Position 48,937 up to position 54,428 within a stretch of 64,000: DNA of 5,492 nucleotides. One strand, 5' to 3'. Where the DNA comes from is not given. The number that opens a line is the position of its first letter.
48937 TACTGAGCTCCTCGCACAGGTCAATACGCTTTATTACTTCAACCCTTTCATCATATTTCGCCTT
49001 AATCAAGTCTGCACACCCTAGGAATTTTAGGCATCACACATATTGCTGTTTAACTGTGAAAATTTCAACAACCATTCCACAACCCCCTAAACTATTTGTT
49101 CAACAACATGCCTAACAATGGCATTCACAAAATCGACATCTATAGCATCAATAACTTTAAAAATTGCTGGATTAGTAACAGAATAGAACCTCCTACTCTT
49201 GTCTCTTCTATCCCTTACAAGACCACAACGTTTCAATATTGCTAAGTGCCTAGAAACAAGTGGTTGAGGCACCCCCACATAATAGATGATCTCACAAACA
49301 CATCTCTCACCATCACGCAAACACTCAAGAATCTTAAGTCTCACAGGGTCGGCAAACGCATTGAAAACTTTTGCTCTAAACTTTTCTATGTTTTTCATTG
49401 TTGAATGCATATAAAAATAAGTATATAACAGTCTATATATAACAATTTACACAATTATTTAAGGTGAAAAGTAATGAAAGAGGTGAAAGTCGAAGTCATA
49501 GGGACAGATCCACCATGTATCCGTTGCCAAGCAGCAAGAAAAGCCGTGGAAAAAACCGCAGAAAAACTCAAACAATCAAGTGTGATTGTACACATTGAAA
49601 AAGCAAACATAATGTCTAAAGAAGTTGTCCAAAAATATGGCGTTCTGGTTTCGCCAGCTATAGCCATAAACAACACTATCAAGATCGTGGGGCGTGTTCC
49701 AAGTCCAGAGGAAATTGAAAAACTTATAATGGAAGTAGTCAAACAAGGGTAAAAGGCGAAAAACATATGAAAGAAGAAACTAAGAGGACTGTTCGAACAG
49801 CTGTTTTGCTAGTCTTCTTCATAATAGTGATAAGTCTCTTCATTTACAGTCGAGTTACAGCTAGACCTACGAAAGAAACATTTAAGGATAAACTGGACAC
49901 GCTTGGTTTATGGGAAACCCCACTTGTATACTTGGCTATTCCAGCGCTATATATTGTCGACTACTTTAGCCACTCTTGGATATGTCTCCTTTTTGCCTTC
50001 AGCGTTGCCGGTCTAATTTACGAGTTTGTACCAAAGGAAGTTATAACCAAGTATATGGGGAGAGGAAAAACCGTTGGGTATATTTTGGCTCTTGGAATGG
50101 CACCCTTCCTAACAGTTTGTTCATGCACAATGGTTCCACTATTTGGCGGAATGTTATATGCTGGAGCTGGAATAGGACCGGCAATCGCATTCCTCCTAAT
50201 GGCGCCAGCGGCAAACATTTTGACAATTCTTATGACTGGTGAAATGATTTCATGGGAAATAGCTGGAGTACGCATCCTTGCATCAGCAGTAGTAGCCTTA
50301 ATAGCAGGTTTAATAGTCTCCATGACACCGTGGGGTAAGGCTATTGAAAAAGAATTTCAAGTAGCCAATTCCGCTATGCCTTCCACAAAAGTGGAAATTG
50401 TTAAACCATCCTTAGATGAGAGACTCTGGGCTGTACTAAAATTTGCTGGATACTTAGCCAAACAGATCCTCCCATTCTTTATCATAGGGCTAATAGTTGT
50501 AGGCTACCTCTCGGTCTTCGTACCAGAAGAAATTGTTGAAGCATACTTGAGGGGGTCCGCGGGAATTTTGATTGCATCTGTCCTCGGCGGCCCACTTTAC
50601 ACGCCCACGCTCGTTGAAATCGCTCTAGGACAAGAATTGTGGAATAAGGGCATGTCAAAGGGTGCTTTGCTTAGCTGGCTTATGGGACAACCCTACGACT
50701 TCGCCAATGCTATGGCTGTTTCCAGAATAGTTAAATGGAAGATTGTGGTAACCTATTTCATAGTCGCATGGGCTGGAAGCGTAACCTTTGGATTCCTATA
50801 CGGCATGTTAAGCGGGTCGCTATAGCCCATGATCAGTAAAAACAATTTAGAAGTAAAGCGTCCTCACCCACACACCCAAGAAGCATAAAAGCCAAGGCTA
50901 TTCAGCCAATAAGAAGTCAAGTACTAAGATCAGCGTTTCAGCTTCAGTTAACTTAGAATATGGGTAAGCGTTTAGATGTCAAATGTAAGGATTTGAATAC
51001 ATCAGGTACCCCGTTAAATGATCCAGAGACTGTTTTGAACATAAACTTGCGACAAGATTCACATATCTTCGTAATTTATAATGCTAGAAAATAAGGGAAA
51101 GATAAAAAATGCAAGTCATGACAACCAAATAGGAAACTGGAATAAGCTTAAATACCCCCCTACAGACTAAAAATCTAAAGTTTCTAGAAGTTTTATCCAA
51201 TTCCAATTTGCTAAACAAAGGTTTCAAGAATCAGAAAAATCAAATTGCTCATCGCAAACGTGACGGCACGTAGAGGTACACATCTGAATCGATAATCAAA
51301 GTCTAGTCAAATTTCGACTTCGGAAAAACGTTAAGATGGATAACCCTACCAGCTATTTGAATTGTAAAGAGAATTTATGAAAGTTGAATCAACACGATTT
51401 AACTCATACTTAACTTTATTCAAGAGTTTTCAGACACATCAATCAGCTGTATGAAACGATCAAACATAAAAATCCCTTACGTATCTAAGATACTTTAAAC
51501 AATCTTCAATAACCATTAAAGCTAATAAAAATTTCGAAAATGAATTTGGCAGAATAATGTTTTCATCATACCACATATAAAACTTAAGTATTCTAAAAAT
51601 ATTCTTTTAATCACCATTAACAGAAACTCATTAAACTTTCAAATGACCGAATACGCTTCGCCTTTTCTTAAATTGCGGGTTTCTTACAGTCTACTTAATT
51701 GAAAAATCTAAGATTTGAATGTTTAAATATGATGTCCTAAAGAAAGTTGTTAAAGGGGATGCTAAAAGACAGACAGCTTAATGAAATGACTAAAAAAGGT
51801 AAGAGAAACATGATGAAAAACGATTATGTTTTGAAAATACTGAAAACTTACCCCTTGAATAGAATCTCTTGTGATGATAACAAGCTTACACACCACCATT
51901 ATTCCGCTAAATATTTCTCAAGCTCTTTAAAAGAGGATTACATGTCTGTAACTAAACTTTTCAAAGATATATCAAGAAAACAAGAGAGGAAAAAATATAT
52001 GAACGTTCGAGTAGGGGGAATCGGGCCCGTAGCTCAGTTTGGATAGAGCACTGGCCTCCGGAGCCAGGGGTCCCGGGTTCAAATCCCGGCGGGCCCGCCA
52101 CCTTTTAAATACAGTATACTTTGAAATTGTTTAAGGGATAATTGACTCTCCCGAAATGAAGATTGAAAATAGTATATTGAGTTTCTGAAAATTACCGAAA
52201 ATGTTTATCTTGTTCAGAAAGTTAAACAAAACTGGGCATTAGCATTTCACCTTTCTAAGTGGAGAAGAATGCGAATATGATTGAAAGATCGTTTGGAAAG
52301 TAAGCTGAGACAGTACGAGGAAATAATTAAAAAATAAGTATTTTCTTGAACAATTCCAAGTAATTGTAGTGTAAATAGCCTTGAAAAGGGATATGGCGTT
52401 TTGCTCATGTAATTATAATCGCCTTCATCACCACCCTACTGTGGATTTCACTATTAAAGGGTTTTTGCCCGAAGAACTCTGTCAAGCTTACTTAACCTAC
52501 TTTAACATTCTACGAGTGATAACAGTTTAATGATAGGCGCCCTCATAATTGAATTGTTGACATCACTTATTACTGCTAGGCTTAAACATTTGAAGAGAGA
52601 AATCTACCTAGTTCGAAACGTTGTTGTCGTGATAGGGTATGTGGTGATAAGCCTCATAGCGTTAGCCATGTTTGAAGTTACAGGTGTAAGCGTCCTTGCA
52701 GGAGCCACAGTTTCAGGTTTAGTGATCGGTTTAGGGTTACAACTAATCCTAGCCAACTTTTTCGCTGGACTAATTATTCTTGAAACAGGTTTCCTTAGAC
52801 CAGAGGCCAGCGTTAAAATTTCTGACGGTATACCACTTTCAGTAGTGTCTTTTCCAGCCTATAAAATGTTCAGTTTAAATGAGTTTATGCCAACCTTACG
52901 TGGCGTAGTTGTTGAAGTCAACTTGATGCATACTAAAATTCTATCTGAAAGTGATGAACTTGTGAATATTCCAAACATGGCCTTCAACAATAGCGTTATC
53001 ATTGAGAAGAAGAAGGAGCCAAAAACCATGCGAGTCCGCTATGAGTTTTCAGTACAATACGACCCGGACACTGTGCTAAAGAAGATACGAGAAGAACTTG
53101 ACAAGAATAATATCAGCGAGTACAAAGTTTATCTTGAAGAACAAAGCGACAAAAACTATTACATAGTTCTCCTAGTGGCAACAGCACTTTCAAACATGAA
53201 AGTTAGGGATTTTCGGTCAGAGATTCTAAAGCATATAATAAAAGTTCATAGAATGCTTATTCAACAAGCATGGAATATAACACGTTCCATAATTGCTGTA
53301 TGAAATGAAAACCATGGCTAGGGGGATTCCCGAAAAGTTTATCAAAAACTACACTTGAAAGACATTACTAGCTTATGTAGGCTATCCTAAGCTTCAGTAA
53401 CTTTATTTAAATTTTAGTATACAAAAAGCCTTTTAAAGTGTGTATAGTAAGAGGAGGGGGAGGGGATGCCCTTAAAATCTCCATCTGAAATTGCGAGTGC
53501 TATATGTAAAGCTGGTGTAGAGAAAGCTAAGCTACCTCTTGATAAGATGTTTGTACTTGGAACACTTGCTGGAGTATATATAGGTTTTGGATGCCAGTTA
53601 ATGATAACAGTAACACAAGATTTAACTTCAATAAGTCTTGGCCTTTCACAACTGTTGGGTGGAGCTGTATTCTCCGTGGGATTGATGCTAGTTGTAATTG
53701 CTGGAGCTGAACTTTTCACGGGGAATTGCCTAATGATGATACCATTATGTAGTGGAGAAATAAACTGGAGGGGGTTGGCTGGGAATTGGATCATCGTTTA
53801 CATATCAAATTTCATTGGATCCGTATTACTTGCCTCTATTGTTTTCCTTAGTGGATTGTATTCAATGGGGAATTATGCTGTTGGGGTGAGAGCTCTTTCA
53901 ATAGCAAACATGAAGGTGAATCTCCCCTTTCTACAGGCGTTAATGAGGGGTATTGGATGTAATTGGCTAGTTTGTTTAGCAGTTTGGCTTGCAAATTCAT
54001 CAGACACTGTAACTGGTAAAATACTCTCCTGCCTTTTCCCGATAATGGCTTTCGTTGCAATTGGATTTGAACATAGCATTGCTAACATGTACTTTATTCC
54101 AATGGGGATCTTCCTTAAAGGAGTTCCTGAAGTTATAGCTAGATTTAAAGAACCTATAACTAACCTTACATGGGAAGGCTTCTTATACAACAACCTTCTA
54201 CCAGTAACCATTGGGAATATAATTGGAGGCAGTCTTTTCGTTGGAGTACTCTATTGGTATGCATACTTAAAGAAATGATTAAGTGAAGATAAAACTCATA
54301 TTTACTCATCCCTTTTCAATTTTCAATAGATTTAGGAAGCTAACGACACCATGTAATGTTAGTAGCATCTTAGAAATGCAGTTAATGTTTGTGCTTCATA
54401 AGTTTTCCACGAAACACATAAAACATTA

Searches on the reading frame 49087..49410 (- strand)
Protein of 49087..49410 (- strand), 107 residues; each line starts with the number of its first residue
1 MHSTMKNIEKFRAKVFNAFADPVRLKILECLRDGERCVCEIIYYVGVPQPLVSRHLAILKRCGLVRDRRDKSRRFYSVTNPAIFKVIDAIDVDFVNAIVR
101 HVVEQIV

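Call 16: search_protein_families(library=pfam, proteins=[window:49087-49410:-], max_evalue=0.001)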
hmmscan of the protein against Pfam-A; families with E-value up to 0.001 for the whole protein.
window:49087-49410:- (107 aa): 4 families
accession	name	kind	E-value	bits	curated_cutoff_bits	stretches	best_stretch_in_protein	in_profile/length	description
PF01022.26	HTH_5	-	1.2e-18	67.2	22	1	21-66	1-46/47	Bacterial regulatory protein, arsR family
PF12840.13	HTH_20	-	1e-06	29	27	1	19-67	1-50/51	Helix-turn-helix domain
PF09339.16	HTH_IclR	-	5.3e-05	23.4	22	1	25-66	6-49/52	IclR helix-turn-helix domain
PF01978.25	TrmB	-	0.00058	20.1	25.6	1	33-81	20-67/68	Sugar-specific transcriptional regulator TrmB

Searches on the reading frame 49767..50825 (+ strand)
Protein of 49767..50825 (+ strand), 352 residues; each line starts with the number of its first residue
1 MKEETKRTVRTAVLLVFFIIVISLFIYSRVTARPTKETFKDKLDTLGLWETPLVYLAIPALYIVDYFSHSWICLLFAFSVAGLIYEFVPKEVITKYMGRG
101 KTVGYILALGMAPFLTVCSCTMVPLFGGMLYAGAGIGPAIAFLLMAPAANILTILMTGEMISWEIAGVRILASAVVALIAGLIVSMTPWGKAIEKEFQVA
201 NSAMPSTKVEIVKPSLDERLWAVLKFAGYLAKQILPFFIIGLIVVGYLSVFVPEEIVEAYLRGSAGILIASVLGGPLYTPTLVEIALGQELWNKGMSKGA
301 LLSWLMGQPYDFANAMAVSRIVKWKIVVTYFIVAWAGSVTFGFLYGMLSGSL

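Call 16: search_protein_families(library=pfam, proteins=[window:49767-50825:+], max_evalue=0.001)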
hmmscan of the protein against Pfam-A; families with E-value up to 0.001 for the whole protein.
window:49767-50825:+ (352 aa): 1 family
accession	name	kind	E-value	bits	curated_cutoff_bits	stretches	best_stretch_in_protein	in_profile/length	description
PF03773.19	ArsP_1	-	1e-45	156.6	32.3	1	68-346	14-293/294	Predicted permease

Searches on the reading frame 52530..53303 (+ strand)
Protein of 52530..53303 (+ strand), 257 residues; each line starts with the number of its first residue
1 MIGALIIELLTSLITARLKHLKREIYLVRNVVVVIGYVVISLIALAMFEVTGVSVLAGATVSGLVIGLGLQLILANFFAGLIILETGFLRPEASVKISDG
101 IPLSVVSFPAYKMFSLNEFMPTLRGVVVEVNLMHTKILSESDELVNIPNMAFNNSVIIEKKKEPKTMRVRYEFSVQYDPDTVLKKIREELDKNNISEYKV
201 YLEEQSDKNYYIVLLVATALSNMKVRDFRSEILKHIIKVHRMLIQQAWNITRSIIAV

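Call 16: search_protein_families(library=pfam, proteins=[window:52530-53303:+], max_evalue=0.001)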
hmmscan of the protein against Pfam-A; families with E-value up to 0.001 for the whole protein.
window:52530-53303:+ (257 aa): 1 family
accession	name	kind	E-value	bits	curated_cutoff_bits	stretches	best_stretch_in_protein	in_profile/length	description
PF00924.24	MS_channel_2nd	-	5e-06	27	20.2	1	73-157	2-63/68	Mechanosensitive ion channel, beta-domain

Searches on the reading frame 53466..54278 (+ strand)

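Call 16: search_protein_families(library=pfam, proteins=[window:53466-54278:+], max_evalue=0.001)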
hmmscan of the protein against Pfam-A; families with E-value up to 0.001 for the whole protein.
window:53466-54278:+ (270 aa): 1 family
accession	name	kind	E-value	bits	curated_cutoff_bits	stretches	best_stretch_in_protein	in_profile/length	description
PF01226.23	Form_Nir_trans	-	1.5e-86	290.1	34.6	1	8-265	1-240/240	Formate/nitrite transporter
